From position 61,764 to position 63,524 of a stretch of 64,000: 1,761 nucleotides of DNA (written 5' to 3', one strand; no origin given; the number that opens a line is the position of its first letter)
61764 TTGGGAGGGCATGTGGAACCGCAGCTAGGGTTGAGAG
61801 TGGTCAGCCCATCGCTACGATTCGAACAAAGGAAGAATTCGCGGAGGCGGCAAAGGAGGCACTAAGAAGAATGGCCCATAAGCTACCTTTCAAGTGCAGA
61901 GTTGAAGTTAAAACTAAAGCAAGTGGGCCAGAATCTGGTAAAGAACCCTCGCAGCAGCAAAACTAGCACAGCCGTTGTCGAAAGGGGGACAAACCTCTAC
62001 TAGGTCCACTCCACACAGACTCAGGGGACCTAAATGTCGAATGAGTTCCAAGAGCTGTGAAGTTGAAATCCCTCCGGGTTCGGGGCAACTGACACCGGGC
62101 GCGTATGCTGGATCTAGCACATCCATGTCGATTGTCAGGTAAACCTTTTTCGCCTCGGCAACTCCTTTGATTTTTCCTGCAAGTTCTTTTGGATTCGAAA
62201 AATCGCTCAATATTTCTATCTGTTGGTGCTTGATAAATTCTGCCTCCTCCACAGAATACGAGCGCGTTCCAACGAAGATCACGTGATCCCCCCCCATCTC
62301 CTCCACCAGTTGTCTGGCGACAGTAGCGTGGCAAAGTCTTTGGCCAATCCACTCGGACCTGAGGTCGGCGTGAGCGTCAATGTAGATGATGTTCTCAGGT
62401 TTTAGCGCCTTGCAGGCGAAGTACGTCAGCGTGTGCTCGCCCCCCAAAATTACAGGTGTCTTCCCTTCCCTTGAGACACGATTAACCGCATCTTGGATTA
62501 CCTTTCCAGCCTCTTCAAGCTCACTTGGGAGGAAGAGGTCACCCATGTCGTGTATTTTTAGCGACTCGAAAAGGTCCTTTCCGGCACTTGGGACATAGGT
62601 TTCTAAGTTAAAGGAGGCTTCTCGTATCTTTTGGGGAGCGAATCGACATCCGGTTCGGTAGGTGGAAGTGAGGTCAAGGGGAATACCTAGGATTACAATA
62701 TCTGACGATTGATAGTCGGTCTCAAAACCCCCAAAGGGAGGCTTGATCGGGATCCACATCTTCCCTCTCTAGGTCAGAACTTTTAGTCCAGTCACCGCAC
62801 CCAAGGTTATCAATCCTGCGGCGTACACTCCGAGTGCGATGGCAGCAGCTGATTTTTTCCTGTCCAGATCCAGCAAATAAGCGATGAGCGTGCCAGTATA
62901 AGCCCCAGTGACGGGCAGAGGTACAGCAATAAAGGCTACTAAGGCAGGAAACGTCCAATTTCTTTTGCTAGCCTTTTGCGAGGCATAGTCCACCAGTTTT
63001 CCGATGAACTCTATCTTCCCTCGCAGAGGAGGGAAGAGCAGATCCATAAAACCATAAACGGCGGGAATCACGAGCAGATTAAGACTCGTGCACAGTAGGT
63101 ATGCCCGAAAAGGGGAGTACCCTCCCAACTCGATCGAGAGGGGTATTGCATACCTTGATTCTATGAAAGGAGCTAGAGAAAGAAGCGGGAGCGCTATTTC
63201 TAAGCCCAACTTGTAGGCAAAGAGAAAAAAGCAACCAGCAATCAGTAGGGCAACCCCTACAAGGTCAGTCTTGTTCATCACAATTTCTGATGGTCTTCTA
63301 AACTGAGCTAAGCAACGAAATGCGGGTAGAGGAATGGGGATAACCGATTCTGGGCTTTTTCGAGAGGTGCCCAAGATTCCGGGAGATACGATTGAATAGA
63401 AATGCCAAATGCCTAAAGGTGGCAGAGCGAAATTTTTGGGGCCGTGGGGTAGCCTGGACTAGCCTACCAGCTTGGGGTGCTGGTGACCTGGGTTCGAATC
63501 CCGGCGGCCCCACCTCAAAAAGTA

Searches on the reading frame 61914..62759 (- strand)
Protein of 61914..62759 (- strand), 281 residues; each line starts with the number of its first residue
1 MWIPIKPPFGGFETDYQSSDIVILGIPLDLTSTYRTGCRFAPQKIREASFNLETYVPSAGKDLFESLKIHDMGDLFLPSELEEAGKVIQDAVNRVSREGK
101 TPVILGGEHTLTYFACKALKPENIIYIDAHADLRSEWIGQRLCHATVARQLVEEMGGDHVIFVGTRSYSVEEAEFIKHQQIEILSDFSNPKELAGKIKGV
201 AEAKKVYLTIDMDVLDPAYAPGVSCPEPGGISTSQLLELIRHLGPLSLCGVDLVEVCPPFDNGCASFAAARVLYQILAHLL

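Call 36: search_protein_families(library=pfam, proteins=[window:61914-62759:-])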
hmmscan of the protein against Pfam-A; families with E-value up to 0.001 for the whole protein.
window:61914-62759:- (281 aa): 1 family
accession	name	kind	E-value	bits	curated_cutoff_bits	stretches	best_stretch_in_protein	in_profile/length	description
PF00491.26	Arginase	-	3.1e-68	230.7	22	1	20-276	2-277/280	Arginase family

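Call 70: find_encoding_contigs(protein=window:61914-62759:-, flank=10000, max_places=3)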
Protein window:61914-62759:- (281 aa): 1 contig read that carries it; 1 place shown.
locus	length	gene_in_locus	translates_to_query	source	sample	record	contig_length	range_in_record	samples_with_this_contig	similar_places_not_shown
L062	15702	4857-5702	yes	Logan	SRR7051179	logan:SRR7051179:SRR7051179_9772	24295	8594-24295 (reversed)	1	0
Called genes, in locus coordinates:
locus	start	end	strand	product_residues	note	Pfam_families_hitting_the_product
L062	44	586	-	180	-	PF01769:MgtE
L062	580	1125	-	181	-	PF01769:MgtE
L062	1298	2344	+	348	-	PF13439:Glyco_transf_4, PF13579:Glyco_trans_4_4, PF20706:GT4-conflict, PF00534:Glycos_transf_1, PF13692:Glyco_trans_1_4, PF13524:Glyco_trans_1_2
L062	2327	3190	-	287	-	-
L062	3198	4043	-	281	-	-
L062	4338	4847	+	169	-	PF06695:Sm_multidrug_ex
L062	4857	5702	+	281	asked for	PF00491:Arginase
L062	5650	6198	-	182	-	PF00252:Ribosomal_L16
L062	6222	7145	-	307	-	PF01926:MMR_HSR1, PF02421:FeoB_N, PF02824:TGS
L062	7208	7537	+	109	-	-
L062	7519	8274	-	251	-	PF01946:Thi4, PF00890:FAD_binding_2 (faint), PF01266:DAO (faint), PF03486:HI0933_like (weak), PF07992:Pyr_redox_2 (weak), PF12831:FAD_oxidored, PF13450:NAD_binding_8 (weak)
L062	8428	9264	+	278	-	PF10418:DHODB_Fe-S_bind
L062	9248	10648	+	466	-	PF14691:Fer4_20, PF01262:AlaDh_PNT_C (faint), PF00070:Pyr_redox (faint), PF00890:FAD_binding_2 (faint), PF01266:DAO (faint), PF07992:Pyr_redox_2, PF12831:FAD_oxidored (faint), PF13450:NAD_binding_8, +1 more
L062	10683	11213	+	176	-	PF01558:POR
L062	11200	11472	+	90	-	PF13187:Fer4_9 (faint), PF25160:LdpA_Fe-S-bd (faint), PF12837:Fer4_6 (weak), PF13237:Fer4_10, PF00037:Fer4, PF14697:Fer4_21, PF12838:Fer4_7 (weak), PF00037:Fer4 (weak), +3 more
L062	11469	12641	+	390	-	PF01855:POR_N, PF17147:PFOR_II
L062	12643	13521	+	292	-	PF02775:TPP_enzyme_C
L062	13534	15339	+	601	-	PF03485:Arg_tRNA_synt_N, PF00750:tRNA-synt_1d, PF05746:DALR_1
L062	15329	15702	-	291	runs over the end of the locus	PF00753:Lactamase_B (weak), PF12706:Lactamase_B_2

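Call 85: search_protein_families(library=pfam, proteins=[L062:2327-3190:-, L062:3198-4043:-], max_evalue=0.1)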
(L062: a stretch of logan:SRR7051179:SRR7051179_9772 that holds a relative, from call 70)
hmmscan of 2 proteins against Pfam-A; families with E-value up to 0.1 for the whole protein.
L062:2327-3190:- (287 aa): 0 families

L062:3198-4043:- (281 aa): 0 families

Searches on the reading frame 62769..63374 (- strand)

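Call 36: search_protein_families(library=pfam, proteins=[window:62769-63374:-])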
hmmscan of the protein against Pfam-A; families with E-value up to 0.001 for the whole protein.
window:62769-63374:- (201 aa): 1 family
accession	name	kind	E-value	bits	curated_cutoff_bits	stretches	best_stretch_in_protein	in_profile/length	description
PF06695.16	Sm_multidrug_ex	-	2.4e-28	99.6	30.7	1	72-189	1-121/121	Putative small multi-drug export protein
